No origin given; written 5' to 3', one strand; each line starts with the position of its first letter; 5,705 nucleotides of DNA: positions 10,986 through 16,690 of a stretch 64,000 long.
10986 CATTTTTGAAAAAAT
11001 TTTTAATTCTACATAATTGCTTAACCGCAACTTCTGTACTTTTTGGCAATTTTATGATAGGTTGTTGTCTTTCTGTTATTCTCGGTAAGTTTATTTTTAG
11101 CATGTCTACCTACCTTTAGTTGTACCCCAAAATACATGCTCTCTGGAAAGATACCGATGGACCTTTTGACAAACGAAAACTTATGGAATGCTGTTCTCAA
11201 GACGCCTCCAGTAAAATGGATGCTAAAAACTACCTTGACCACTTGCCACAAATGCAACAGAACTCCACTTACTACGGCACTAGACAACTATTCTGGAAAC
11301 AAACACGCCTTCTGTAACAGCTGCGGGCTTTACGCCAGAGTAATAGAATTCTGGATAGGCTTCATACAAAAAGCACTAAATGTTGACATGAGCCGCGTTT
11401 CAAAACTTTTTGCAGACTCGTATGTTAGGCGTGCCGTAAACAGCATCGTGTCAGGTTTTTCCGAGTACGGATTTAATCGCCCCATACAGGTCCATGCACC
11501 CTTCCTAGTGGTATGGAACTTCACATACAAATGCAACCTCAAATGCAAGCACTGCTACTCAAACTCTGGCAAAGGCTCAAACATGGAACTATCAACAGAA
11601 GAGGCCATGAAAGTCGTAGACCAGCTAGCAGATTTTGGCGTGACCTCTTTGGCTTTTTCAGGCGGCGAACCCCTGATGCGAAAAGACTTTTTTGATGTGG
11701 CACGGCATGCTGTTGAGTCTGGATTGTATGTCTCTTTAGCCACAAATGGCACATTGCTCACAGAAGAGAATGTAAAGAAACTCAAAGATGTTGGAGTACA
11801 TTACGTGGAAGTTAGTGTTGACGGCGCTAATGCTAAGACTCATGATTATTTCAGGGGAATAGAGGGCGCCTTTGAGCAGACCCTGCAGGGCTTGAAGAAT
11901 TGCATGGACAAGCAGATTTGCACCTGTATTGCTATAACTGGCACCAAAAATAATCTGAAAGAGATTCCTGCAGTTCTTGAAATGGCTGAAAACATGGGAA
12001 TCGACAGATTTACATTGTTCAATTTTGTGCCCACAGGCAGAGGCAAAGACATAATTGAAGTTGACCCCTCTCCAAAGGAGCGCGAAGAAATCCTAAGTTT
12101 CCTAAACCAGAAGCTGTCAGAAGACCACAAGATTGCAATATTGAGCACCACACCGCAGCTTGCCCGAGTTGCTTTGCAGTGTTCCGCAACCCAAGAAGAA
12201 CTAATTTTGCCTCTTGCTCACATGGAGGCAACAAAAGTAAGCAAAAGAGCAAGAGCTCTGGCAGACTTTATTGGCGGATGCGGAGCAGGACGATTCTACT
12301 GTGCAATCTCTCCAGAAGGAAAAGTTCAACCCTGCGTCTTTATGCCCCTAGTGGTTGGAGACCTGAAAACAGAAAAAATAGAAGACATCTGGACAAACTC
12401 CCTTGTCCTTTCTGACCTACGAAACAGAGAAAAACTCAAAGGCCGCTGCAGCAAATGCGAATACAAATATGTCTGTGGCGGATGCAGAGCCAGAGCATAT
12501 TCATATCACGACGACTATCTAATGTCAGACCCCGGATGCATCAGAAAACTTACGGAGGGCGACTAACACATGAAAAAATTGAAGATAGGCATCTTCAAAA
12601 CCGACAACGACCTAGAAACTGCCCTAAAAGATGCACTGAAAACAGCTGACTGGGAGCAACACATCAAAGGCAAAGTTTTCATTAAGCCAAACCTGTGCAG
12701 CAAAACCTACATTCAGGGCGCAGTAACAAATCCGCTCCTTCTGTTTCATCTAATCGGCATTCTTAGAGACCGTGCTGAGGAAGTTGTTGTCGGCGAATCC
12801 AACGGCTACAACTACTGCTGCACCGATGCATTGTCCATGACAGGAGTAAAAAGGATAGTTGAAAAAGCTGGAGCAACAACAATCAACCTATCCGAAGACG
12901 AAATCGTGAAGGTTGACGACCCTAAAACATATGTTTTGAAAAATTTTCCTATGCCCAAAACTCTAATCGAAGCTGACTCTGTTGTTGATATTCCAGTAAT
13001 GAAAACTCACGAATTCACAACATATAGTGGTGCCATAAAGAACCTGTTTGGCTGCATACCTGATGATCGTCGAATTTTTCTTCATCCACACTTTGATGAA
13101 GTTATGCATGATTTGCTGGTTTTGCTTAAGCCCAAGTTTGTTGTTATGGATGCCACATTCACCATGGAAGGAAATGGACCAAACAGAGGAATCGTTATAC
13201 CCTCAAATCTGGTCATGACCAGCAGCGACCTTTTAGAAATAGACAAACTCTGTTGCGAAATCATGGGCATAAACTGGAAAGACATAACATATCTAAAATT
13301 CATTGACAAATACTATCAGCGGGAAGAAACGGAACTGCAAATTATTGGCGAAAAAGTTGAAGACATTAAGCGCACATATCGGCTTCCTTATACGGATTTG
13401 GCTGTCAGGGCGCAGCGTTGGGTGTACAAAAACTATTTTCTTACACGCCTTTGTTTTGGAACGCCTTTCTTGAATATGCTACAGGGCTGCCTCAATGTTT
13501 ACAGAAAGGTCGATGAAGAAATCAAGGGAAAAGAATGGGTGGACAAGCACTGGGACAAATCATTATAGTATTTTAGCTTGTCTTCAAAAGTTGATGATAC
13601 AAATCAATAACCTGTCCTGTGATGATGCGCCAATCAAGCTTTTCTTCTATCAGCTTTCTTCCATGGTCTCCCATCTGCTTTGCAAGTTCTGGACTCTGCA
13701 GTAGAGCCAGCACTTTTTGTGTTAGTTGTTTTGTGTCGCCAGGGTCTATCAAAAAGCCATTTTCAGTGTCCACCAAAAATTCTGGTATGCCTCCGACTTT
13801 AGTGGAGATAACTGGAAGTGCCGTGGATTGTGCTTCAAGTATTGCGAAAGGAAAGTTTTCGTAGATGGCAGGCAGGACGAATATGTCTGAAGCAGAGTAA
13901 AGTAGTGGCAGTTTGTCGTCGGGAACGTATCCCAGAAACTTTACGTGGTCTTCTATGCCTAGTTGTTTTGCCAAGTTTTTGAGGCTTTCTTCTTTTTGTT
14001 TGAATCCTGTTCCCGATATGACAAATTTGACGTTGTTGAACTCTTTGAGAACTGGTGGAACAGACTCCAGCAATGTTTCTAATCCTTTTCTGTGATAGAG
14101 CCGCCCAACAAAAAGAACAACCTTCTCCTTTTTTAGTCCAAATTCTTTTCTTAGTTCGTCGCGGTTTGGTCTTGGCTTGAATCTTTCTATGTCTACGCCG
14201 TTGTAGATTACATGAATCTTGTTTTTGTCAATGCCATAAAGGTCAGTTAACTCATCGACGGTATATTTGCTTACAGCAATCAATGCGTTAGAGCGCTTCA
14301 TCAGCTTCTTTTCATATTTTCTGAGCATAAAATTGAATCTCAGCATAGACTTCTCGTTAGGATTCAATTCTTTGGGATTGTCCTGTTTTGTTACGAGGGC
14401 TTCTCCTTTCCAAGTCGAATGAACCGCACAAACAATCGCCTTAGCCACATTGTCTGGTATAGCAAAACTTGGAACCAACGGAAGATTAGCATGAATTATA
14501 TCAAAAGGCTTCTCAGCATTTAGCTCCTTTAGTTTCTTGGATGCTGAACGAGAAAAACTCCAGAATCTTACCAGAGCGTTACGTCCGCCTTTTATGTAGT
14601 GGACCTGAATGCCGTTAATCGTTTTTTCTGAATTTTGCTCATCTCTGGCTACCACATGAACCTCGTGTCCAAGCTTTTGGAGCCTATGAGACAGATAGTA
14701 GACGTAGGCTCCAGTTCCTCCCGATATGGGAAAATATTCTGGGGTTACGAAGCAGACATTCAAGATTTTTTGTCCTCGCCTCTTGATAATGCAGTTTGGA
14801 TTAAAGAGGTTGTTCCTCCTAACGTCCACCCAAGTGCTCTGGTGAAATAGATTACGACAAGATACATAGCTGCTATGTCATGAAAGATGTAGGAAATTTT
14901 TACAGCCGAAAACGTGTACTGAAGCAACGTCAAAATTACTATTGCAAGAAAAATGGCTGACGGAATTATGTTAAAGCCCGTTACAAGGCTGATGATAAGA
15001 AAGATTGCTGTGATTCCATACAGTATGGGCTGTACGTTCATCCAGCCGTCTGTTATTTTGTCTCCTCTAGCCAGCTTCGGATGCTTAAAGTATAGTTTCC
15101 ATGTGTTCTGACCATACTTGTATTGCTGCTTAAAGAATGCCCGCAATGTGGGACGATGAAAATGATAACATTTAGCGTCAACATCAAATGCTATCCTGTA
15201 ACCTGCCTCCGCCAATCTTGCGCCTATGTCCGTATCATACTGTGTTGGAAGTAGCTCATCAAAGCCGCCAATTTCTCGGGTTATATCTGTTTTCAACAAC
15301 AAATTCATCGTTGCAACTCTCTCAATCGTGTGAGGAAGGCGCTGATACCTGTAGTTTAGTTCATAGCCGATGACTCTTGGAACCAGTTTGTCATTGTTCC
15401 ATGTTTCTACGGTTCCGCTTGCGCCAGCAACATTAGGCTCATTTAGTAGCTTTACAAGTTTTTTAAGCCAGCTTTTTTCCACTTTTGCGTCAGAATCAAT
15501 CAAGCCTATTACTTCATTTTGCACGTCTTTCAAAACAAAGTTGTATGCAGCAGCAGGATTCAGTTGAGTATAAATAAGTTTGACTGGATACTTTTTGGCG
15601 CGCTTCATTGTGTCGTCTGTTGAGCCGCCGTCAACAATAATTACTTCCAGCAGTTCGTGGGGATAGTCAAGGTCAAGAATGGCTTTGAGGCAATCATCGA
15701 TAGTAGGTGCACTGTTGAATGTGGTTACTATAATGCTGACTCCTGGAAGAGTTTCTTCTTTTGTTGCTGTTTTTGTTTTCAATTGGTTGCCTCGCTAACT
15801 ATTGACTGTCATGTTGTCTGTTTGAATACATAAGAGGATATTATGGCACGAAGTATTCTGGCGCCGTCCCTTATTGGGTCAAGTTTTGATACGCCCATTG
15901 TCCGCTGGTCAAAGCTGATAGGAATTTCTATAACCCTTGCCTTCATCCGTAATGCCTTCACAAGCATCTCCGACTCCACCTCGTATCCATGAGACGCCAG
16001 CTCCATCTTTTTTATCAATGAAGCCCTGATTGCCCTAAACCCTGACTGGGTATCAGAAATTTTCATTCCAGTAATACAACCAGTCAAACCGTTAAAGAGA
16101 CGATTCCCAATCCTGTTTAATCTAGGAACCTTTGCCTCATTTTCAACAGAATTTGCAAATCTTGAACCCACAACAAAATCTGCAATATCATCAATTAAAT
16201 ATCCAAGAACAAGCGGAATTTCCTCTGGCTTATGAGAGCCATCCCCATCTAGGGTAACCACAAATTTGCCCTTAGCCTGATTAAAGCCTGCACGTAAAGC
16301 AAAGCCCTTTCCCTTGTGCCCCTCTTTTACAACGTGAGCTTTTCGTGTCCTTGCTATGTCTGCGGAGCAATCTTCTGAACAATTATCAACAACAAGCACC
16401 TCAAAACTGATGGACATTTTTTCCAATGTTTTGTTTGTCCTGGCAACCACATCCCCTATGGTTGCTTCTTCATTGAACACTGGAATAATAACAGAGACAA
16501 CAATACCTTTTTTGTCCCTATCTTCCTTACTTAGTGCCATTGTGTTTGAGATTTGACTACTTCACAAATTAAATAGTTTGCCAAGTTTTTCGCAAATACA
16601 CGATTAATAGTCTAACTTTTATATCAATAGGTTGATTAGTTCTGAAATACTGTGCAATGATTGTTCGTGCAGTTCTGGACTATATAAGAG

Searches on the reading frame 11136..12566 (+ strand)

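Call 94: search_protein_families(library=pfam, max_evalue=0.0001, proteins=[window:11136-12566:+])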
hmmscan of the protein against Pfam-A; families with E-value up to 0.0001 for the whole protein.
window:11136-12566:+ (476 aa): 3 families
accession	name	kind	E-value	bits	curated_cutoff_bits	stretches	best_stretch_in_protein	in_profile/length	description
PF04055.27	Radical_SAM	-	3.3e-31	109.1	29.5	1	128-283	2-165/166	Radical SAM superfamily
PF13186.11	SPASM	-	3.3e-10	40.5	21.5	1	382-442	1-67/67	Iron-sulfur cluster-binding domain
PF13353.11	Fer4_12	-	4e-09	37.3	22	1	129-232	11-117/137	4Fe-4S single cluster domain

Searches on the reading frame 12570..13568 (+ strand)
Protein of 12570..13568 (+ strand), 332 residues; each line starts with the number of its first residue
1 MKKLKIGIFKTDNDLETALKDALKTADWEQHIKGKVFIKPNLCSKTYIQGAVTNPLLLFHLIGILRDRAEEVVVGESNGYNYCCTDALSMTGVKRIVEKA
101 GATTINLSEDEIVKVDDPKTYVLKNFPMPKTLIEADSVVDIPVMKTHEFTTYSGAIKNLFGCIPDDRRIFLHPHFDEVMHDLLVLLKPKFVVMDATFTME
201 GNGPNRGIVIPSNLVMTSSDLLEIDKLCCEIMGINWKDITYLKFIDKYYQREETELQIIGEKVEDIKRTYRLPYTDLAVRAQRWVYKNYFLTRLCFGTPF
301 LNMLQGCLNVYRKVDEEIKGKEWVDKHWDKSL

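Call 94: search_protein_families(library=pfam, max_evalue=0.0001, proteins=[window:12570-13568:+])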
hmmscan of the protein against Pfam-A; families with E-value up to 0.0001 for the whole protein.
window:12570-13568:+ (332 aa): 1 family
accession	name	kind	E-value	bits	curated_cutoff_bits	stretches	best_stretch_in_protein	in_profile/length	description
PF04015.17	DUF362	-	3.3e-44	151.8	24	1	36-230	1-200/200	Domain of unknown function (DUF362)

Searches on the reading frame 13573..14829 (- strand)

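Call 33: search_protein_families(library=pfam, max_evalue=0.001, proteins=[window:13573-14829:-])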
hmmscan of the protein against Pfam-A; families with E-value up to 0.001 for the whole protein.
window:13573-14829:- (418 aa): 8 families
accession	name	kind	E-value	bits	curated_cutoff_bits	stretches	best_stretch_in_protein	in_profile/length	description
PF00534.26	Glycos_transf_1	-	4.1e-48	163.6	26.4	1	223-392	2-171/172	Glycosyl transferases group 1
PF13692.12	Glyco_trans_1_4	-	3.5e-40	138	27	1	235-378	1-141/142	Glycosyl transferases group 1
PF13439.12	Glyco_transf_4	-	4.6e-33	115.1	28.5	1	37-216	2-170/170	Glycosyltransferase Family 4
PF13579.12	Glyco_trans_4_4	-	2e-17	64.4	29.7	1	37-211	1-158/158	Glycosyl transferase 4-like domain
PF20706.3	GT4-conflict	-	4.7e-10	39.4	26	1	171-401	138-379/385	Family 4 Glycosyltransferase in conflict systems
PF08323.17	Glyco_transf_5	-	6.4e-08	33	22.7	1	24-71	1-50/239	Starch synthase catalytic domain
PF13524.12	Glyco_trans_1_2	-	1.6e-07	31.8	25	1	260-400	9-135/144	Glycosyl transferase-like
PF13477.12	Glyco_trans_4_2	-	3.2e-05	24.6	23.4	1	43-117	13-83/139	Glycosyl transferase 4-like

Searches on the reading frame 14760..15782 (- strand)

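Call 33: search_protein_families(library=pfam, max_evalue=0.001, proteins=[window:14760-15782:-])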
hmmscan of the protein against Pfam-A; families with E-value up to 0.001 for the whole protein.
window:14760-15782:- (340 aa): 5 families
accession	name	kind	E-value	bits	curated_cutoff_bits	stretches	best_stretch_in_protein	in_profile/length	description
PF00535.33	Glycos_transf_2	-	8e-25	88.2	23.3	1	16-133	1-123/168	Glycosyl transferase family 2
PF13641.12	Glyco_tranf_2_3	-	1.2e-19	71.7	27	1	13-220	1-224/230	Glycosyltransferase like family 2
PF13632.12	Glyco_trans_2_3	-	1.1e-15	58.4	27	1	92-303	2-188/198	Glycosyl transferase family group 2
PF10111.15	Glyco_tranf_2_2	-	1.2e-05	25.4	27.3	0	27-115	14-108/276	Glycosyltransferase like family 2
PF13506.12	Glyco_transf_21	-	0.00032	20.6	21.7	1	84-222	26-171/174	Glycosyl transferase family 21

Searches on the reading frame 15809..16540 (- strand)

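Call 94: search_protein_families(library=pfam, max_evalue=0.0001, proteins=[window:15809-16540:-])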
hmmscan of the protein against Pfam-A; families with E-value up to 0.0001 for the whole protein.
window:15809-16540:- (243 aa): 2 families
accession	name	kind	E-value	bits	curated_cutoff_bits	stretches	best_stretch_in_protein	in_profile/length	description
PF00535.33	Glycos_transf_2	-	3.9e-26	92.4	23.3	1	16-178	1-166/168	Glycosyl transferase family 2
PF13641.12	Glyco_tranf_2_3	-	1.8e-07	31.9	27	1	15-131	3-127/230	Glycosyltransferase like family 2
